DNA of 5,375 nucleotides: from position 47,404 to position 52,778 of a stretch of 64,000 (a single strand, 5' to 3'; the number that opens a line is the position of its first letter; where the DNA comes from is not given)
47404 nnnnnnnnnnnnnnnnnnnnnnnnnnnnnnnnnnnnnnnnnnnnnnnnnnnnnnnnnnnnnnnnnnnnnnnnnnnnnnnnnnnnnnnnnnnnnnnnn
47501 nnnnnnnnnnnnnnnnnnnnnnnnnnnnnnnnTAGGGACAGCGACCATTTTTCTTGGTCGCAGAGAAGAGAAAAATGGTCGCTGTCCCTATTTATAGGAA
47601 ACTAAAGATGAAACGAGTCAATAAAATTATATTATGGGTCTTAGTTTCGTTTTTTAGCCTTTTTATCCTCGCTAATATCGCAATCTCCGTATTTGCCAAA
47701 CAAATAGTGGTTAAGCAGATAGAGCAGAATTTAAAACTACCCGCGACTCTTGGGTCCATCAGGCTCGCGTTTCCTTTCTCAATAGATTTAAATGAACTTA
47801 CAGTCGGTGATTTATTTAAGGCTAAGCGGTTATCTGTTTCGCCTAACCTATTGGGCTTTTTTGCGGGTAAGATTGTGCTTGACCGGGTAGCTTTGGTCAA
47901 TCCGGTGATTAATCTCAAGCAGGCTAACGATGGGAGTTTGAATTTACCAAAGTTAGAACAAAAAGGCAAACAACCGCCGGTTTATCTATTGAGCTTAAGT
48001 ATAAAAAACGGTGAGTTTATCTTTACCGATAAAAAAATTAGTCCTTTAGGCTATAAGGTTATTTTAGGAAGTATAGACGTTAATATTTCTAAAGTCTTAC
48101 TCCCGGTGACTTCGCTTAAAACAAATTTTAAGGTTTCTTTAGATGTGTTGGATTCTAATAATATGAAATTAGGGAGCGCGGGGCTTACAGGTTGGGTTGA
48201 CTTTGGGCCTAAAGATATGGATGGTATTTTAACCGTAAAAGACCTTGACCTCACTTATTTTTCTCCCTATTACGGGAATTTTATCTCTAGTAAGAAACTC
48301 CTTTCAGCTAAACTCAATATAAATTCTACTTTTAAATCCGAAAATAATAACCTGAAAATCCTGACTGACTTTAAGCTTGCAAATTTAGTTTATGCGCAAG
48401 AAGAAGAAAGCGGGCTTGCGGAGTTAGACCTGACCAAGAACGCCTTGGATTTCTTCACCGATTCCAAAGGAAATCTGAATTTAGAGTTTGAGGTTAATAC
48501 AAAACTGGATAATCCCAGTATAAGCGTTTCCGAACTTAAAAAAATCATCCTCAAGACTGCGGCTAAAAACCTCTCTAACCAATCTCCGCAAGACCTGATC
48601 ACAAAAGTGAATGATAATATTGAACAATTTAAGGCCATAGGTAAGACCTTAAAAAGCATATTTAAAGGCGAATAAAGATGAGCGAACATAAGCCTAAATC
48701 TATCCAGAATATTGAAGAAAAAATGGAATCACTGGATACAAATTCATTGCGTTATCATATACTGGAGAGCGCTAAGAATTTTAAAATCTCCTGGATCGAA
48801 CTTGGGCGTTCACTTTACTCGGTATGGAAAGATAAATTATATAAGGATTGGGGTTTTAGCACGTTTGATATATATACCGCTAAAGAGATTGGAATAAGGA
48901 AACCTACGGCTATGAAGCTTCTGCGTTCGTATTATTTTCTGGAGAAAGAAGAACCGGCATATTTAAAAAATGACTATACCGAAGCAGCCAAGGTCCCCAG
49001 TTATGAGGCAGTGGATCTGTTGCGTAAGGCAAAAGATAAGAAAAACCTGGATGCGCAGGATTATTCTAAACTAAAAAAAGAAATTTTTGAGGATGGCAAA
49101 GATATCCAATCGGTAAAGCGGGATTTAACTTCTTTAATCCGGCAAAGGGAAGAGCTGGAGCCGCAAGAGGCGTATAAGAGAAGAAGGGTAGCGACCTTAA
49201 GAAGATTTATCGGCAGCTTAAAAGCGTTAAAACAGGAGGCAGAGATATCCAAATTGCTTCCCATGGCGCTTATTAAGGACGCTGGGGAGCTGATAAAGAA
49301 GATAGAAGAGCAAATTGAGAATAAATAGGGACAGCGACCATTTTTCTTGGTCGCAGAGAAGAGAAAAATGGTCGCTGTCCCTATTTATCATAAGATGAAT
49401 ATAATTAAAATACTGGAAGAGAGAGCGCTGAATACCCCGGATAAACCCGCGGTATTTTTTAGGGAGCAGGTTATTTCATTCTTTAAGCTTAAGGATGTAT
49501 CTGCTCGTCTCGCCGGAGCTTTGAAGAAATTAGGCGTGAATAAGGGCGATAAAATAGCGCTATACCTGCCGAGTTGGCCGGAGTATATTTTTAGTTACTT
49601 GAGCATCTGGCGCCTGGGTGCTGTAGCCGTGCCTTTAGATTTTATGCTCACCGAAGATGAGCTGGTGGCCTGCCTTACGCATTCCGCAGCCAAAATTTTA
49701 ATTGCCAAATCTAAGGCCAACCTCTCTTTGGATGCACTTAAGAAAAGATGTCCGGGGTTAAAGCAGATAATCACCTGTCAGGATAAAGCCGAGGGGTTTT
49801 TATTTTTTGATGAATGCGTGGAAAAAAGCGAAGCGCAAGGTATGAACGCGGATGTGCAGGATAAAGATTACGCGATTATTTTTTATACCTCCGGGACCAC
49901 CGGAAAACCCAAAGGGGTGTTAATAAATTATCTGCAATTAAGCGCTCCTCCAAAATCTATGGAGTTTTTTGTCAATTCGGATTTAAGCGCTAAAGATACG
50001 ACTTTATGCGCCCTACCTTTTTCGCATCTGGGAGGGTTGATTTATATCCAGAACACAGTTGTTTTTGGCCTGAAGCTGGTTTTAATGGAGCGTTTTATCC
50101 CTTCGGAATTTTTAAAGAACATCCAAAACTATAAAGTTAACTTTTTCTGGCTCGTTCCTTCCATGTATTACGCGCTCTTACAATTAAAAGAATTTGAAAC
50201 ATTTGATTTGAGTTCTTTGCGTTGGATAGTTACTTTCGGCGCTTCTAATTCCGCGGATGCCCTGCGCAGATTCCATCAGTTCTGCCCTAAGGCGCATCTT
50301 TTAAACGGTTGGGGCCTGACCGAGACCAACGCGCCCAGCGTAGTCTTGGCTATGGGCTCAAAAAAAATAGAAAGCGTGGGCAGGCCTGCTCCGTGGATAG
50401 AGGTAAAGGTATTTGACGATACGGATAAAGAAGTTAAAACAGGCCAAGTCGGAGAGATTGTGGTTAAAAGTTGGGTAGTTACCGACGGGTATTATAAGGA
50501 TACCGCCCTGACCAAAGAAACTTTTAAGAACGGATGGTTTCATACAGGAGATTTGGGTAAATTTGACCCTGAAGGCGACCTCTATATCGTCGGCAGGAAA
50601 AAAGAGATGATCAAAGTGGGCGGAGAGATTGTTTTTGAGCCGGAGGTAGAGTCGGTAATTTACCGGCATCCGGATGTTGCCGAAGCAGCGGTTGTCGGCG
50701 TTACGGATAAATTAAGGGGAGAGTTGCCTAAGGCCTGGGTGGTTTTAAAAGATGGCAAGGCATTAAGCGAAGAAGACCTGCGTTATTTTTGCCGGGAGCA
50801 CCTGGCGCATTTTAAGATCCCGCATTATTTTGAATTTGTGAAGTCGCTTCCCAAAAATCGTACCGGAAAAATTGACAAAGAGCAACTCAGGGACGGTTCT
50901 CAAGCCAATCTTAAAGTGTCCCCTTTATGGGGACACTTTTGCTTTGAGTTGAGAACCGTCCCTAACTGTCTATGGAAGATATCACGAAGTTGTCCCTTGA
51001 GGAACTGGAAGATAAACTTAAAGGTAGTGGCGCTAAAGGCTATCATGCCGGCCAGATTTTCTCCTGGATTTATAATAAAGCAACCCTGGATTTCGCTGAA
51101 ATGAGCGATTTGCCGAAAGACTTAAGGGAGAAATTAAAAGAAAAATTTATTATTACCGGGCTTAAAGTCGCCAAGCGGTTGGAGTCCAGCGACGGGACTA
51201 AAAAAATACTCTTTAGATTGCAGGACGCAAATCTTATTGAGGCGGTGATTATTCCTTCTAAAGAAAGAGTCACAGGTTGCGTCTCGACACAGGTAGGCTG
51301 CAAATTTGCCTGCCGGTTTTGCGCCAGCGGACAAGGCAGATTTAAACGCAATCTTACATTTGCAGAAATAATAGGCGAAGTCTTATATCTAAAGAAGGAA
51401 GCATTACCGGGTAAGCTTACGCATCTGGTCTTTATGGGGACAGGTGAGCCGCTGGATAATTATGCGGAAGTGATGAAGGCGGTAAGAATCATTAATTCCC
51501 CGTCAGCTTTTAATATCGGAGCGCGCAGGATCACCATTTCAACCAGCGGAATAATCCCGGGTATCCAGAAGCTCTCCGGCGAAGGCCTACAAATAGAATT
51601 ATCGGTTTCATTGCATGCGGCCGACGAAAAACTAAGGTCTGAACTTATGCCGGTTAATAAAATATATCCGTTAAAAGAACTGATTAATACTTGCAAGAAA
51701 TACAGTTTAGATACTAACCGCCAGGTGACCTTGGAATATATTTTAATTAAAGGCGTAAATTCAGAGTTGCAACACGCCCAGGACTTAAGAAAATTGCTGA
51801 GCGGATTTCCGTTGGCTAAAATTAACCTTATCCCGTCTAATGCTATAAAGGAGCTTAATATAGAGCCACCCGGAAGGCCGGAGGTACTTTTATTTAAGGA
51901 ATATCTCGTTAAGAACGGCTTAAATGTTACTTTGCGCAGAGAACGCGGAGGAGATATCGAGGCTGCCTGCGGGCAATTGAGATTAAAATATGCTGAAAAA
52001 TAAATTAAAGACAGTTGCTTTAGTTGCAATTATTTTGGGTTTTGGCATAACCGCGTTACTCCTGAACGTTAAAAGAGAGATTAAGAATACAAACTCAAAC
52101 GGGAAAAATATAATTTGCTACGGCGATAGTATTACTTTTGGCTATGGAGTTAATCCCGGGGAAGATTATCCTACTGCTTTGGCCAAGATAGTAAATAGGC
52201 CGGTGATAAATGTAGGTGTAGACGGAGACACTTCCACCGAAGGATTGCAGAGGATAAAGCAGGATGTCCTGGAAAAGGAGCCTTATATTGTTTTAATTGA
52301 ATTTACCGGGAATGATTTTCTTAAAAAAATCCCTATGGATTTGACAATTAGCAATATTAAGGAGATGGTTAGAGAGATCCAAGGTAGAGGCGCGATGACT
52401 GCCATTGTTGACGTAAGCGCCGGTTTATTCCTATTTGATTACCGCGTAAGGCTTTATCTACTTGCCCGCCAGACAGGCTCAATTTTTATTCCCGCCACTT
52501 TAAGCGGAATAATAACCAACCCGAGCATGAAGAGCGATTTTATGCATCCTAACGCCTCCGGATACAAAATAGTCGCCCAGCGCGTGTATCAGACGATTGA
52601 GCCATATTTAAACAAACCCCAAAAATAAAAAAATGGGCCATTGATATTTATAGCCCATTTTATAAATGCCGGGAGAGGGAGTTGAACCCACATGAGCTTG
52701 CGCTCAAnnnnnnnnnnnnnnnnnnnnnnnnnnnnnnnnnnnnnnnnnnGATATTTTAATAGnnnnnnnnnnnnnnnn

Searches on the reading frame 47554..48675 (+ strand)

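Call 66: search_protein_families(library=pfam, proteins=[window:47554-48675:+], max_evalue=0.001)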
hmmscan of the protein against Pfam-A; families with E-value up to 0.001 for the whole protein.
window:47554-48675:+ (373 aa): 1 family
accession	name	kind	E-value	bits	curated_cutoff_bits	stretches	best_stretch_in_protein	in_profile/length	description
PF05359.17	DUF748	-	3.7e-22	78.7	50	1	18-292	10-289/1037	Domain of Unknown Function (DUF748)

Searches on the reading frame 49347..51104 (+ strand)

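Call 66: search_protein_families(library=pfam, proteins=[window:49347-51104:+], max_evalue=0.001)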
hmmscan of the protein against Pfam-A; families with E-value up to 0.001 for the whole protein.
window:49347-51104:+ (585 aa): 2 families
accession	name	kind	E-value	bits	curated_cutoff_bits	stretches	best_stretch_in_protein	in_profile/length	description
PF00501.34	AMP-binding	-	1.1e-82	278.4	29.9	1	23-383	1-384/384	AMP-binding enzyme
PF13193.12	AMP-binding_C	-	2.9e-25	89.4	24.5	1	433-508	1-76/76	AMP-binding enzyme C-terminal domain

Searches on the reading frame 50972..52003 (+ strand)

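Call 67: search_protein_families(library=pfam, proteins=[window:50972-52003:+], max_evalue=0.001)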
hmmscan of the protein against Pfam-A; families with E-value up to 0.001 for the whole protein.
window:50972-52003:+ (343 aa): 2 families
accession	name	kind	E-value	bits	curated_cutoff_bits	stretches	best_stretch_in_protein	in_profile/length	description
PF04055.27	Radical_SAM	-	2.5e-17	64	29.5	1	105-265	2-157/166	Radical SAM superfamily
PF21016.3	RlmN_N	-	8e-15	54.8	24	1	4-61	3-60/60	Ribosomal RNA large subunit methyltransferase N-terminal domain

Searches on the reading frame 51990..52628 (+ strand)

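Call 67: search_protein_families(library=pfam, proteins=[window:51990-52628:+], max_evalue=0.001)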
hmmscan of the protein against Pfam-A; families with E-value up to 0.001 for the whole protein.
window:51990-52628:+ (212 aa): 3 families
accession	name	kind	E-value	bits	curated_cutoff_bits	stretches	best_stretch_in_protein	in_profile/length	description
PF13472.12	Lipase_GDSL_2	-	7e-19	69.4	32.9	1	43-194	1-178/178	GDSL-like Lipase/Acylhydrolase family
PF00657.28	Lipase_GDSL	-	1.2e-11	45.6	23.6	1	41-134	1-114/208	GDSL-like Lipase/Acylhydrolase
PF14606.12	Lipase_GDSL_3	-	4.1e-05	24.4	27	1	39-131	2-88/178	GDSL-like Lipase/Acylhydrolase family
